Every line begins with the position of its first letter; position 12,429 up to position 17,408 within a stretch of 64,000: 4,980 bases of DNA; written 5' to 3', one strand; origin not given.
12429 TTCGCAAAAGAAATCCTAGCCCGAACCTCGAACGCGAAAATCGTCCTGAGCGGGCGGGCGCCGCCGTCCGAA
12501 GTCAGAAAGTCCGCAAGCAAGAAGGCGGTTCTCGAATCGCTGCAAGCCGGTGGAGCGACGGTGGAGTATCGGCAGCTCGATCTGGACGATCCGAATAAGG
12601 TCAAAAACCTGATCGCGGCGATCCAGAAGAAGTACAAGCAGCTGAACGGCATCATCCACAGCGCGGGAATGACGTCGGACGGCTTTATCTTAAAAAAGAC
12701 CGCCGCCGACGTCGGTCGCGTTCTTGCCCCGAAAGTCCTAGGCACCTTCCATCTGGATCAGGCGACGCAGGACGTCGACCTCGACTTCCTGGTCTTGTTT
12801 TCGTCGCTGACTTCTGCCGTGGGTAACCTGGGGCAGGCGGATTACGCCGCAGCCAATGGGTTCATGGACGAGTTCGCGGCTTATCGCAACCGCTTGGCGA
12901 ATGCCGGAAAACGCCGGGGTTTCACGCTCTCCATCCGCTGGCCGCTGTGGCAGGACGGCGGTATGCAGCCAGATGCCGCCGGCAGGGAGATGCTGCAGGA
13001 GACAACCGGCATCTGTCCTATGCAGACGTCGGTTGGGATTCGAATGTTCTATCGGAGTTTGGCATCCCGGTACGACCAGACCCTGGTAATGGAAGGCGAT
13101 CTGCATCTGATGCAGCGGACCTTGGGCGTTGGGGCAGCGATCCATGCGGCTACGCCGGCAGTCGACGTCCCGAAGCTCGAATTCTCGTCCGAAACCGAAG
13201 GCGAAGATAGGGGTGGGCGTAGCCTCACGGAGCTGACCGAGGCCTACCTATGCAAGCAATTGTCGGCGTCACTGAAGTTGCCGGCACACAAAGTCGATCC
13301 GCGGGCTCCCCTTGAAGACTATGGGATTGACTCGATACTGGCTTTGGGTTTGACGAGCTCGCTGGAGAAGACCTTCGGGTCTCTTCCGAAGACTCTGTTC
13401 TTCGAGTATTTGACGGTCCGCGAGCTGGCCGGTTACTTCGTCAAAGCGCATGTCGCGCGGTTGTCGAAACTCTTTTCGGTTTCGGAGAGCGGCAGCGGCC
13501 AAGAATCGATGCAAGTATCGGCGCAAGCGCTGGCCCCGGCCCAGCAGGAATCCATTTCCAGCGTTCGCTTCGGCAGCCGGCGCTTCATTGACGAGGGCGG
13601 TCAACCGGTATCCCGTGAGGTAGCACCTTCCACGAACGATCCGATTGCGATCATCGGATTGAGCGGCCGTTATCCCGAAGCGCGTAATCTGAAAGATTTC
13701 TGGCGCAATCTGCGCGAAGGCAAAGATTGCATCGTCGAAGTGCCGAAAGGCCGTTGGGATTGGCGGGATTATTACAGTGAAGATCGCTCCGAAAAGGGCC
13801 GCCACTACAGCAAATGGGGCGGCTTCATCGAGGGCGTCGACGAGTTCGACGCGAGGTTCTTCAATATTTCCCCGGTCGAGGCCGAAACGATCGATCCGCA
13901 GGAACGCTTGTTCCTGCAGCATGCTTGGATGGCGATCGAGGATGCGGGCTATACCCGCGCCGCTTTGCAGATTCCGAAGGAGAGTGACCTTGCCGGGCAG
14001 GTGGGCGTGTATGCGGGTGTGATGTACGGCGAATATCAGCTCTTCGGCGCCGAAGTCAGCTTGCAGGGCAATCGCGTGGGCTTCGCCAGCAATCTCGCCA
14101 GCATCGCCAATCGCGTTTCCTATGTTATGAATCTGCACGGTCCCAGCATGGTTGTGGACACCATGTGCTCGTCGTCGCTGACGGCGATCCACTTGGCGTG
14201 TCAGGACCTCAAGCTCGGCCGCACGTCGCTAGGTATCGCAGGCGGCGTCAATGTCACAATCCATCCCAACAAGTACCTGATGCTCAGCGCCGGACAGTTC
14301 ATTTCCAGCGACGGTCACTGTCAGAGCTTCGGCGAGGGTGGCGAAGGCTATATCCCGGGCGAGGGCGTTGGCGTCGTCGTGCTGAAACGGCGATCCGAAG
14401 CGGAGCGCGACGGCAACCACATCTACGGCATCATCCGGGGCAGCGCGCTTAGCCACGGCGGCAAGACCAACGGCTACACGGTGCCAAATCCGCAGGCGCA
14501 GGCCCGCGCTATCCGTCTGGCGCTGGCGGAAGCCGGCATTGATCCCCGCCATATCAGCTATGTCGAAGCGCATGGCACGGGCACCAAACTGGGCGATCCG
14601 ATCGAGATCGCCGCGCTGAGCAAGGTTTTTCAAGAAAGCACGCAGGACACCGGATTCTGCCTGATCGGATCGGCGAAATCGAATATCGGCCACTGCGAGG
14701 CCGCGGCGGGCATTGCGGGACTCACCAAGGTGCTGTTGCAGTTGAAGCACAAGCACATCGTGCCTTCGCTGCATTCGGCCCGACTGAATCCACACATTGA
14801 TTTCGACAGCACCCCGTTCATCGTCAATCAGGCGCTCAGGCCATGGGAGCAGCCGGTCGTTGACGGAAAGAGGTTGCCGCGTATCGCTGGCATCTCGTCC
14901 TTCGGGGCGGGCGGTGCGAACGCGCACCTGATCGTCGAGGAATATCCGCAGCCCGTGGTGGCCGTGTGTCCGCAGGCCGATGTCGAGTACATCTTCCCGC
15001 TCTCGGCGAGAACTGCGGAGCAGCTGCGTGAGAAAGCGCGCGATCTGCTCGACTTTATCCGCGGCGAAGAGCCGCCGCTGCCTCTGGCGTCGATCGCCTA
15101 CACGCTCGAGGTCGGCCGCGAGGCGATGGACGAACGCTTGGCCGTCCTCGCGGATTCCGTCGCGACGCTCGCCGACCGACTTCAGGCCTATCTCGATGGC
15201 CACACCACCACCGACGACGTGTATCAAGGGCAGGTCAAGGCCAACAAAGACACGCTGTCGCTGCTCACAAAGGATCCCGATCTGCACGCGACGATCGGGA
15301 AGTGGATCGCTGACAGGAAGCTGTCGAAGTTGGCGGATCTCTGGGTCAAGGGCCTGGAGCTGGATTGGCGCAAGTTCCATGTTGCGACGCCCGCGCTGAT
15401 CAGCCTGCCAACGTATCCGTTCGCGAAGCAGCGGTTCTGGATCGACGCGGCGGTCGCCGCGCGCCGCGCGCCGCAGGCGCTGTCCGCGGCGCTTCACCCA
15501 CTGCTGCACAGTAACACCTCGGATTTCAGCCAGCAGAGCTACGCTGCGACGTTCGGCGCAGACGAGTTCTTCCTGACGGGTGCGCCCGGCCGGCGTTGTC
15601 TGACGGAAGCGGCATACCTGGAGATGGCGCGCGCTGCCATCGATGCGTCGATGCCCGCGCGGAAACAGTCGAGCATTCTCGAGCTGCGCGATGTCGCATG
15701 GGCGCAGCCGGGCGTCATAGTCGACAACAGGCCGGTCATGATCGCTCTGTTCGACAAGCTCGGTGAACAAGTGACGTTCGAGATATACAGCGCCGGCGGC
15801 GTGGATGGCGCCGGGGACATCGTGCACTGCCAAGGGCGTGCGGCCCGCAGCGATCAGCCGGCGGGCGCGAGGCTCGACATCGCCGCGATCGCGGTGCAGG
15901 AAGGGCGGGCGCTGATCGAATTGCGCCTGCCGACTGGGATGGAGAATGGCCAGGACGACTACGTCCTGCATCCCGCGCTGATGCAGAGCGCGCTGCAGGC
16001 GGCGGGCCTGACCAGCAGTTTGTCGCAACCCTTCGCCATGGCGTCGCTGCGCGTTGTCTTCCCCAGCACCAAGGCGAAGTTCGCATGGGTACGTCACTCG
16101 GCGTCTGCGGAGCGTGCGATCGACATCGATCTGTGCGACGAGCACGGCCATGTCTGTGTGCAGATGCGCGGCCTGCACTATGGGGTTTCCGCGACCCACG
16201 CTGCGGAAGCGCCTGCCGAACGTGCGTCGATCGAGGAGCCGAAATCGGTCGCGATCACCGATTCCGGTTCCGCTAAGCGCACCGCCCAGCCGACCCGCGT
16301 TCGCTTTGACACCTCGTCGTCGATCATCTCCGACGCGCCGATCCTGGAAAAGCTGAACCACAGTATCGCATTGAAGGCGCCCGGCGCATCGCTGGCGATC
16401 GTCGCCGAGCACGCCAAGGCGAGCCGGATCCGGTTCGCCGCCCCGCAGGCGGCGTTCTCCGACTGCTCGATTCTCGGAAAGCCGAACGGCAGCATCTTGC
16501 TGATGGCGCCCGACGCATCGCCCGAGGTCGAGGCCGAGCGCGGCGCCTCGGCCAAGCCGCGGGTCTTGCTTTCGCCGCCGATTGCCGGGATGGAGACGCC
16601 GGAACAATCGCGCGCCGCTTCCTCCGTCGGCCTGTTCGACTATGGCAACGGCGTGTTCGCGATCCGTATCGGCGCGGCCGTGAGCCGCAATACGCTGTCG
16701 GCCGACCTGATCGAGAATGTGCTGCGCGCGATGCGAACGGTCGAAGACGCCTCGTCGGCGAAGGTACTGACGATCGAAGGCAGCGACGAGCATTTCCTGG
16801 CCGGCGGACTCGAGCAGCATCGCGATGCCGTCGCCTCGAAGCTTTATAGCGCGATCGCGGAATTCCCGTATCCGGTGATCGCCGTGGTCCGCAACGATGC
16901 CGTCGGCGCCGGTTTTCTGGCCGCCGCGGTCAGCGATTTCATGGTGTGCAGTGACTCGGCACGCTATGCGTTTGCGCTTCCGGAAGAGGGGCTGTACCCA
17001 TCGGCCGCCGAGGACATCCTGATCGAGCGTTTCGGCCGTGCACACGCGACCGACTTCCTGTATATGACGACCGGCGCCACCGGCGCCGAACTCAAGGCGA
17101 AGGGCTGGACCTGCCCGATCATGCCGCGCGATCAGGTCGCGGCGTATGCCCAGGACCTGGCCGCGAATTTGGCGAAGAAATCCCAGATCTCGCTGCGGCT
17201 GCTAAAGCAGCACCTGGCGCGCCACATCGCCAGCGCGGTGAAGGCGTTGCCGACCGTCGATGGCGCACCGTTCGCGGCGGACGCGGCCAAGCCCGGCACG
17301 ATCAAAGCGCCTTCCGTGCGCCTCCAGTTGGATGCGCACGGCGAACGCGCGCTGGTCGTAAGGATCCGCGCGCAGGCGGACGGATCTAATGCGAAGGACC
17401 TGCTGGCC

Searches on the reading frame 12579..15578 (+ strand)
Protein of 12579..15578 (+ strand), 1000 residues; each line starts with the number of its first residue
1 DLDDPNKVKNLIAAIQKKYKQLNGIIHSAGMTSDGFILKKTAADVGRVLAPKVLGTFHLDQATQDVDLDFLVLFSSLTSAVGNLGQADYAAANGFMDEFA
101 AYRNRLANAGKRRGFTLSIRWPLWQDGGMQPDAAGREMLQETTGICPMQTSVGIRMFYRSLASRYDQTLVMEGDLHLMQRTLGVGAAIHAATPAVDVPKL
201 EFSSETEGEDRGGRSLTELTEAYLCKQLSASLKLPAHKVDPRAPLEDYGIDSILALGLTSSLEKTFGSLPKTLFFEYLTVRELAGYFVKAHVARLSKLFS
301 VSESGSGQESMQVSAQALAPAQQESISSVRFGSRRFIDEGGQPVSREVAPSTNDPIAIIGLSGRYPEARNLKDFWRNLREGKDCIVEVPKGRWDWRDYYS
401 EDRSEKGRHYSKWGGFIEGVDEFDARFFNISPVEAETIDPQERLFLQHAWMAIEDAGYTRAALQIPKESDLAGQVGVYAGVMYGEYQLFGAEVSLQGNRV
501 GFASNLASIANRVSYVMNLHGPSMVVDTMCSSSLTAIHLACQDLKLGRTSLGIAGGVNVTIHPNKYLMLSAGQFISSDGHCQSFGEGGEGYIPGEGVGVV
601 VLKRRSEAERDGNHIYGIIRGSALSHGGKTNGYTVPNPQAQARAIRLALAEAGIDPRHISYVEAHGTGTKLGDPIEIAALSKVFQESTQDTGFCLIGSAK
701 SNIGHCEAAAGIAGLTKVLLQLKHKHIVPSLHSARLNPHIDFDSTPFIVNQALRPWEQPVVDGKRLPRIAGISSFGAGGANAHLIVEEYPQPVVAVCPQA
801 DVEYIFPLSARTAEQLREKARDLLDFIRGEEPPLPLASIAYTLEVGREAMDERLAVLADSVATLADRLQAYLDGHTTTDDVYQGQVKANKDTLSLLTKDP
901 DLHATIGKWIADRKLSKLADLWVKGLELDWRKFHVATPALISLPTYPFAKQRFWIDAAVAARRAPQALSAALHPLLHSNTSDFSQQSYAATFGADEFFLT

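Call 6: search_protein_families(library=pfam, proteins=[window:12579-15578:+], max_evalue=0.001)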
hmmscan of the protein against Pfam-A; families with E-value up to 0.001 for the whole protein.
window:12579-15578:+ (1000 aa): 10 families
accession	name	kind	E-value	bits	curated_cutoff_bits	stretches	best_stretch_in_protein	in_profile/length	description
PF00109.32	ketoacyl-synt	-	2.5e-85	286.5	20.8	1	354-608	2-252/252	Beta-ketoacyl synthase, N-terminal domain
PF02801.28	Ketoacyl-synt_C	-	3e-44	150.3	20.8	1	616-732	1-117/119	Beta-ketoacyl synthase, C-terminal domain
PF08659.16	KR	-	5.3e-34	118.1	22.6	1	1-126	61-180/180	KR domain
PF22336.2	RhiE-like_linker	-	1.1e-21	77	27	1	808-874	2-66/67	RhiE-like, KS-MAT linker domain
PF22621.2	CurL-like_PKS_C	-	2.1e-14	53.7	27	1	804-868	1-64/64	CurL-like, PKS C-terminal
PF00550.31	PP-binding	-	4.2e-13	49.8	20.8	1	223-286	2-66/67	Phosphopantetheine attachment site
PF16197.11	KAsynt_C_assoc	-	7.3e-12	46.1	33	1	737-826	2-83/111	Ketoacyl-synthetase C-terminal extension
PF00106.31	adh_short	-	3.5e-06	27.1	26.6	1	1-100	57-160/195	short chain dehydrogenase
PF00108.29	Thiolase_N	-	2.9e-05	24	26.4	1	510-558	63-113/260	Thiolase, N-terminal domain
PF13561.12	adh_short_C2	-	0.00013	22.1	27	1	1-65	51-117/236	Enoyl-(Acyl carrier protein) reductase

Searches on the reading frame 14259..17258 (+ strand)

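Call 6: search_protein_families(library=pfam, proteins=[window:14259-17258:+], max_evalue=0.001)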
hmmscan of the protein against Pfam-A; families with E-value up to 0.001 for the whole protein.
window:14259-17258:+ (1000 aa): 9 families
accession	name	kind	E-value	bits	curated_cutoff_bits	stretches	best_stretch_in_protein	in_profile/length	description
PF02801.28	Ketoacyl-synt_C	-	3e-44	150.3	20.8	1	56-172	1-117/119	Beta-ketoacyl synthase, C-terminal domain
PF00378.25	ECH_1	-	1e-27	97.6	27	1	797-992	4-211/251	Enoyl-CoA hydratase/isomerase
PF22336.2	RhiE-like_linker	-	8.4e-22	77.4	27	1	248-314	2-66/67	RhiE-like, KS-MAT linker domain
PF22621.2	CurL-like_PKS_C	-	1.7e-14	54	27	1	244-308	1-64/64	CurL-like, PKS C-terminal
PF21089.3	PKS_DH_N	-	8.1e-13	48.6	27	1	413-511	1-102/103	Polyketide synthase dehydratase domain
PF16197.11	KAsynt_C_assoc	-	7.3e-12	46.1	33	1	177-266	2-83/111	Ketoacyl-synthetase C-terminal extension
PF14765.12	PS-DH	-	4.4e-11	43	23.7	1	541-641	40-156/166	Polyketide synthase dehydratase N-terminal domain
PF00109.32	ketoacyl-synt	-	1.1e-09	38.7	20.8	1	1-48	205-252/252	Beta-ketoacyl synthase, N-terminal domain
PF16113.10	ECH_2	-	2.2e-05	24.6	27.2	1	810-982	12-199/335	Enoyl-CoA hydratase/isomerase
